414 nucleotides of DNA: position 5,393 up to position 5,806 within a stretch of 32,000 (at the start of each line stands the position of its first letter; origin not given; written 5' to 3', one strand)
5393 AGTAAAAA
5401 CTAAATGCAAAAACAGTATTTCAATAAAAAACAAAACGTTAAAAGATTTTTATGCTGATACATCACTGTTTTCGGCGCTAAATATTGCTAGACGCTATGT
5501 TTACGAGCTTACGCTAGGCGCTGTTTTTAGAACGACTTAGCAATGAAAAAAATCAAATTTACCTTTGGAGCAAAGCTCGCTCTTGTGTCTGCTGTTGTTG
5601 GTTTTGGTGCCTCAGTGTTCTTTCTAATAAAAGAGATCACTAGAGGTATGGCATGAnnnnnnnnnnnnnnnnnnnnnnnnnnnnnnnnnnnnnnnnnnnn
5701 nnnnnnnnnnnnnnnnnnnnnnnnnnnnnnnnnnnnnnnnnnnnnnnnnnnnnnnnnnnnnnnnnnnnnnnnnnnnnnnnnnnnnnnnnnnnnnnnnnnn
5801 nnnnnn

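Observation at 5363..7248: Island-borne Wzz/PCP-like protein translationally coupled to a 37-aa membrane micropeptide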

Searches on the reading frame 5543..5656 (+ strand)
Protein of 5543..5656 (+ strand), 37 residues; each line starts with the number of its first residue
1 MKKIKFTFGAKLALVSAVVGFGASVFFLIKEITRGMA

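Call 3: search_protein_families(library=pfam, proteins=[window:5543-5656:+], max_evalue=1)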
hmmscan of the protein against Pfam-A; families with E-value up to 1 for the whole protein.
window:5543-5656:+ (37 aa): 0 families

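Call 4: search_protein_families(library=padloc, proteins=[window:5543-5656:+], max_evalue=1)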
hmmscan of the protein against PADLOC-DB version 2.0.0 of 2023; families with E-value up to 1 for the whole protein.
window:5543-5656:+ (37 aa): 0 families

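Call 89: list_cluster_members(proteins=[window:5543-5653:+, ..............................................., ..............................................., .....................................])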
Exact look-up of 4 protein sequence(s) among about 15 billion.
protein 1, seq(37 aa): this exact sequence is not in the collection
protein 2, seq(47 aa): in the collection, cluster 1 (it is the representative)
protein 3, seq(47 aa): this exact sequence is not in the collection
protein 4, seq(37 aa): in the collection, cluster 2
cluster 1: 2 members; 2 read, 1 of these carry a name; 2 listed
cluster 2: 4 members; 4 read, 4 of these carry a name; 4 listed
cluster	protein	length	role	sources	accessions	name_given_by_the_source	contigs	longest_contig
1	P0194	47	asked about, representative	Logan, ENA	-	-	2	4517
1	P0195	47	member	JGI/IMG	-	hypothetical protein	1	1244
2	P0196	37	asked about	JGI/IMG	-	hypothetical protein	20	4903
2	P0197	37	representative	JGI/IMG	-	hypothetical protein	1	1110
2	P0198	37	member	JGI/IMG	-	hypothetical protein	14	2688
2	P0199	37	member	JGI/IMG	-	hypothetical protein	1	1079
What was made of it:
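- The peptide is not in the collection under NCBI accessions for this genome (call 89).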
